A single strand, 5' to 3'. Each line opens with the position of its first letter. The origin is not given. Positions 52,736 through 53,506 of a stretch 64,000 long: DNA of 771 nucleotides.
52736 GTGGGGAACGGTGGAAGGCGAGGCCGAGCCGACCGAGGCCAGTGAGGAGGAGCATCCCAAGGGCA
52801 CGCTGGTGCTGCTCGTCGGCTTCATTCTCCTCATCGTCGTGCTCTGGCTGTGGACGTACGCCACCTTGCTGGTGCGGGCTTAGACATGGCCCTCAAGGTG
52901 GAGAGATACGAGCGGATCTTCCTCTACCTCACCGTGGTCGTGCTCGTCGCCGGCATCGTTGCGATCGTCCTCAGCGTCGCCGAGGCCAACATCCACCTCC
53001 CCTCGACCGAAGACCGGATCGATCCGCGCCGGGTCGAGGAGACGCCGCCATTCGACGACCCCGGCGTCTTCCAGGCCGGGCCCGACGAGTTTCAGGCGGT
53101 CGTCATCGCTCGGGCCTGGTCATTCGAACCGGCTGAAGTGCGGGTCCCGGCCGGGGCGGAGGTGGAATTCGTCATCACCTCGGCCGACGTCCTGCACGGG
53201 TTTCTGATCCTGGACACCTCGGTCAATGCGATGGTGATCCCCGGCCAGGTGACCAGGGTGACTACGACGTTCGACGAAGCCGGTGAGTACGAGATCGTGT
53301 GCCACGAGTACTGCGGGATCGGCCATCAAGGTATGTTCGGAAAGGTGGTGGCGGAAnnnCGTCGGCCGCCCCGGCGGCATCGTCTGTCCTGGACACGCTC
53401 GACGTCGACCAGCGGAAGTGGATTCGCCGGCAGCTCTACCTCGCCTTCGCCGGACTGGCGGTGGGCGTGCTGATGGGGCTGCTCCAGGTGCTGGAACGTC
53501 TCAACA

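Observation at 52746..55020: ba3-type (B-family) heme-copper oxidase operon including an unannotated subunit IIa micro-ORF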

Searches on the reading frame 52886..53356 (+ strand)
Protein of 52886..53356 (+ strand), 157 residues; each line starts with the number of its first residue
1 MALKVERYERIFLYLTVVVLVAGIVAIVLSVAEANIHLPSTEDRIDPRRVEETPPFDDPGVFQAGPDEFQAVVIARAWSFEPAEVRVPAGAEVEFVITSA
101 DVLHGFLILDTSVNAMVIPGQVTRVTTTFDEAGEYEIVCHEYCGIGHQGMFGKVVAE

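Call 3: search_protein_families(library=pfam, proteins=[window:52886-53356:+], max_evalue=0.1)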
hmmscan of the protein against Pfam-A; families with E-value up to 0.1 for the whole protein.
window:52886-53356:+ (157 aa): 4 families
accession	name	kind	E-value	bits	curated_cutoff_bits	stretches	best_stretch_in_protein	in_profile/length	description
PF00116.26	COX2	-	8.5e-10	39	22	1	85-150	48-113/120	Cytochrome C oxidase subunit II, periplasmic domain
PF13473.12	Cupredoxin_1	-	1.5e-08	35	27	1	70-142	22-94/104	Cupredoxin-like domain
PF00127.26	Copper-bind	-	0.00055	20.7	21.2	1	78-155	12-97/99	Copper binding proteins, plastocyanin/azurin family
PF03658.20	Ub-RnfH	-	0.083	13.7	23.7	0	72-131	5-64/83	RnfH family Ubiquitin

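Call 6: search_solved_structures(query=window:52886-53356:+, max_evalue=0.01, show_alignments=2)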
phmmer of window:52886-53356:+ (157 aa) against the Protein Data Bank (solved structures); distinct sequences matched with E-value up to 0.01: 66 (the best 60 are shown).
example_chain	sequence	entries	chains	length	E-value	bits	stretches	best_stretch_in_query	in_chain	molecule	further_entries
3s33_B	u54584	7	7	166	3.1e-35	124.3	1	8-156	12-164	Cytochrome c oxidase subunit 2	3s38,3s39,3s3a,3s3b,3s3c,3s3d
3eh3_B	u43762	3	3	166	3.1e-35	124.3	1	8-156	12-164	Cytochrome c oxidase subunit 2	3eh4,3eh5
1ehk_B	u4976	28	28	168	3.3e-35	124.3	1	8-156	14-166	BA3-TYPE CYTOCHROME-C OXIDASE | Cytochrome c oxidase polypeptide II | Cytochrome c oxidase subunit 2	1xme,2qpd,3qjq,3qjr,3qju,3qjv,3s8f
2qpe_B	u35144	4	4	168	3.3e-35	124.3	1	8-156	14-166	Cytochrome c oxidase subunit 2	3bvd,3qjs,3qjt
2fwl_B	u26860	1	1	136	1.4e-33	119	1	34-156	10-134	Cytochrome c oxidase subunit II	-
2cua_A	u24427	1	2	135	1.6e-33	118.8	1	40-156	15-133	PROTEIN (CUA)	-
2lln_A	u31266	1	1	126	2.3e-33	118.3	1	43-156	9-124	Cytochrome c oxidase subunit 2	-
6ptt_A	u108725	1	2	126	1.1e-31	112.8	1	43-156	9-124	Cytochrome c oxidase subunit 2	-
6pty_A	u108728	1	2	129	1.3e-31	112.6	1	42-156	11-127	Cytochrome c oxidase subunit 2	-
5u7n_A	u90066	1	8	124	3.3e-24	88.5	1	42-155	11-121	Cytochrome c oxidase subunit 2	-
7deg_B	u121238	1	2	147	4.6e-23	84.8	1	45-157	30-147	Cytochrome oxidase subunit II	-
2yev_B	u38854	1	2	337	3e-09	40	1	84-155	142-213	CYTOCHROME C OXIDASE SUBUNIT 2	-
6hu9_b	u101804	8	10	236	7.6e-09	38.7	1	85-154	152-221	Cytochrome c oxidase subunit 2 | CYTOCHROME C OXIDASE SUBUNIT 2; SYNONYM: CYTOCHROME C OXIDASE POLYPEPTIDE II, COX2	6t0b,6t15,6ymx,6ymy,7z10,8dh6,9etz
6giq_b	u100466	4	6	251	8.4e-09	38.5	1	85-154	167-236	Cytochrome c oxidase subunit 2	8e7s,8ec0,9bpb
1cyx_A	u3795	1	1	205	1.2e-08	38.1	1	84-156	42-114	CYOA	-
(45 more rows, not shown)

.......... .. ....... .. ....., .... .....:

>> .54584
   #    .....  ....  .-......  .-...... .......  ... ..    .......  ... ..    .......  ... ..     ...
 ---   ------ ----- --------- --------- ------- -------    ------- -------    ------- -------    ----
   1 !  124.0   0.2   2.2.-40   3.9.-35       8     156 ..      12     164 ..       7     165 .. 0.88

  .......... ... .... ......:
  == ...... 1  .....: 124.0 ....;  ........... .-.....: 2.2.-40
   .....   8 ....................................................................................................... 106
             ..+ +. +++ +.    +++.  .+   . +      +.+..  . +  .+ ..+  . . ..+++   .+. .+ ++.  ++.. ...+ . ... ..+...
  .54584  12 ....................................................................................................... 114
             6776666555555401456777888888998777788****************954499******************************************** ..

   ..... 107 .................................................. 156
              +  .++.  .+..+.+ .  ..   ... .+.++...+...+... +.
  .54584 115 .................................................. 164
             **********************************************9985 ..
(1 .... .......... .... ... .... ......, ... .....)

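Call 7: search_protein_families(library=ncbifam, proteins=[window:52886-53356:+], max_evalue=0.1)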
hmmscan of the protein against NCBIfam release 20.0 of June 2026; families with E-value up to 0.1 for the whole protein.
window:52886-53356:+ (157 aa): 13 families
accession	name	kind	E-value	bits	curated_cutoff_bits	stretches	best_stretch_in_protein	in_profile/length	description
TIGR02866.1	CoxB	equivalog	2e-20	73.2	147.7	1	84-156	119-191/202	cytochrome c oxidase subunit II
NF050117.1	aa3_CtaC_Actin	exception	1.7e-12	47.1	250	1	81-154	157-230/244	aa3-type cytochrome oxidase subunit II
TIGR04246.1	nitrous_NosZ_Gp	equivalog_domain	4.3e-11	41.8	625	1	75-155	491-575/578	Sec-dependent nitrous-oxide reductase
TIGR04244.1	nitrous_NosZ_RR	equivalog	7.6e-07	28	625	1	71-155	537-625/627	TAT-dependent nitrous-oxide reductase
NF052460.1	L-NosZ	equivalog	7.8e-07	28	700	1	59-155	369-477/480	clade III lactonase-type nitrous-oxide reductase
NF007816.0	PRK10525.1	equivalog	8.9e-07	28.3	511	1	84-156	152-224/318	cytochrome o ubiquinol oxidase subunit II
TIGR01433.1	CyoA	equivalog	8.1e-06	25.4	266.2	1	84-154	140-210/226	ubiquinol oxidase subunit II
NF041074.2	quin_ox_SoxA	equivalog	0.00018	21.4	110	1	75-153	69-150/154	proton pump complex quinol oxidase subunit SoxA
TIGR03102.1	halo_cynanin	subfamily_domain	0.00021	21.3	93.8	1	51-155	6-113/115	halocyanin domain-containing protein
NF051440.1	CuResCopIPSEAE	equivalog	0.00022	21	280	0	115-154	138-176/180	copper-resistant cuproprotein CopI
TIGR02656.1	cyanin_plasto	equivalog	0.00088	19.6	87.85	1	79-155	13-97/99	plastocyanin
TIGR03095.1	rusti_cyanin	equivalog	0.0071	16.5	146.7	1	125-156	117-147/148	rusticyanin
TIGR02375.1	pseudoazurin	equivalog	0.016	15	109.85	1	79-147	11-80/116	pseudoazurin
